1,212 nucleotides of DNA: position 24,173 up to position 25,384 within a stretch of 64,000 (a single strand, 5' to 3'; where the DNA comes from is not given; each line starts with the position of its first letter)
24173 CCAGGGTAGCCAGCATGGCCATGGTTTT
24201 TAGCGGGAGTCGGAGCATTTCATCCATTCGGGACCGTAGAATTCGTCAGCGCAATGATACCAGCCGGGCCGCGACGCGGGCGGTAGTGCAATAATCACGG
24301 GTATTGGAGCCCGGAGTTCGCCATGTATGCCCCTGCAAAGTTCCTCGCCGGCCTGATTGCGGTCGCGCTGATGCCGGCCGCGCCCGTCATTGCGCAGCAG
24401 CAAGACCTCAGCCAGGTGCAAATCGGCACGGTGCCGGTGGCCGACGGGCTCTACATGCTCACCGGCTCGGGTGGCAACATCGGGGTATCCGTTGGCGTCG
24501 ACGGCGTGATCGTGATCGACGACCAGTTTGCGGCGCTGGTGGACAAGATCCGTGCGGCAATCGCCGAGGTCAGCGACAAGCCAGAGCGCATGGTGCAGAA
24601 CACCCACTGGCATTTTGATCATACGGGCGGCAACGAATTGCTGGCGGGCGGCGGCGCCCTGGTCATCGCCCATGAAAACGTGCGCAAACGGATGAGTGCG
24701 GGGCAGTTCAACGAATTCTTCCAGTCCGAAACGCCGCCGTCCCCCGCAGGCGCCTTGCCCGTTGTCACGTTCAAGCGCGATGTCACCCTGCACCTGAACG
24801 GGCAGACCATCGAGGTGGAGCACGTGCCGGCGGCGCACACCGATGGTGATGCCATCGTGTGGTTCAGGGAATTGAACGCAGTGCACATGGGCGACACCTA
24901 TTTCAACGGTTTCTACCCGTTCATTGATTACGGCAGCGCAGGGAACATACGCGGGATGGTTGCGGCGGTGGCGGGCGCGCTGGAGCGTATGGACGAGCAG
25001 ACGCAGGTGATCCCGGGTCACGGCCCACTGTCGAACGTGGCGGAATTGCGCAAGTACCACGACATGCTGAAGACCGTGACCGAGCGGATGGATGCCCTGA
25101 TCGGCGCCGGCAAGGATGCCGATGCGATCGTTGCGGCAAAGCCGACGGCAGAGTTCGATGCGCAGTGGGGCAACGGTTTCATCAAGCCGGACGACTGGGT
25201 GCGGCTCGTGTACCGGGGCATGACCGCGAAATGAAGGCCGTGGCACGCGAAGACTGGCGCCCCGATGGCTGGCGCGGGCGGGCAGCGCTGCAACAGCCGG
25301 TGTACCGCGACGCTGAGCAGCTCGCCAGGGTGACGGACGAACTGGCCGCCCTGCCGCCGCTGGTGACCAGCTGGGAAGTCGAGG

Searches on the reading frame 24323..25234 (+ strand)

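Call 72: search_protein_families(library=ncbifam, proteins=[window:24323-25234:+], max_evalue=0.001)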
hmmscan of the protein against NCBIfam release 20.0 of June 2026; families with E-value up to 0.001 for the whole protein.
window:24323-25234:+ (303 aa): 24 families
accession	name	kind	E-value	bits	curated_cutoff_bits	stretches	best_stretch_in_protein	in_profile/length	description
TIGR04559.1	SoxH_rel_PQQ_2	hypoth_equivalog_domain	2.9e-26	92.6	280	1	50-271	29-252/283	quinoprotein relay system zinc metallohydrolase 2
NF012229.1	bla_class_B_core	domain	1.8e-14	54.1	100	1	56-181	20-138/139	metallo-beta-lactamase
TIGR04558.1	SoxH_rel_PQQ_1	hypoth_equivalog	9.8e-14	51.1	300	1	51-280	34-261/285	quinoprotein relay system zinc metallohydrolase 1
NF033088.2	bla_subclass_B1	equivalog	6.4e-12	45.6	200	1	38-249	10-216/217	subclass B1 metallo-beta-lactamase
NF033087.1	bla_subclass_B2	equivalog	8.5e-08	32.2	240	1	52-183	23-157/221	subclass B2 metallo-beta-lactamase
NF033105.1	bla_subclass_B3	equivalog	3e-07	30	240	1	60-176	32-150/257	subclass B3 metallo-beta-lactamase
NF000329.2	bla_B2_CphA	exception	3.3e-07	30.2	500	1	13-185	15-186/253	CphA family subclass B2 metallo-beta-lactamase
NF038046.1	blaCVI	exception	4.1e-07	29.8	575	1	19-183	15-180/255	CVI family subclass B2 metallo-beta-lactamase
TIGR03413.1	GSH_gloB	equivalog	2.4e-06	27.1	200.8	0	78-119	35-76/248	hydroxyacylglutathione hydrolase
NF000442.2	blaTUS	exception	1.1e-05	25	550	1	57-242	55-227/248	TUS family subclass B1 metallo-beta-lactamase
NF012146.1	blaB-IND-MUS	exception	1.2e-05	24.8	270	1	60-249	58-234/237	BlaB/IND/MUS family subclass B1 metallo-beta-lactamase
NF012137.0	bla_xUS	exception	4.1e-05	23.2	400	1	59-238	57-223/246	MUS/TUS/MOC family subclass B1 metallo-beta-lactamase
NF047925.1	pyridox_lacton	equivalog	6.3e-05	22.9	325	1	76-130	75-130/268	4-pyridoxolactonase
NF012140.0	blaBJP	exception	6.4e-05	21.9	600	1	41-128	45-135/294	BJP family subclass B3 metallo-beta-lactamase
NF012224.1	blaSFH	exception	7.7e-05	22.2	550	1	52-196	44-190/250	SFH family subclass B2 metallo-beta-lactamase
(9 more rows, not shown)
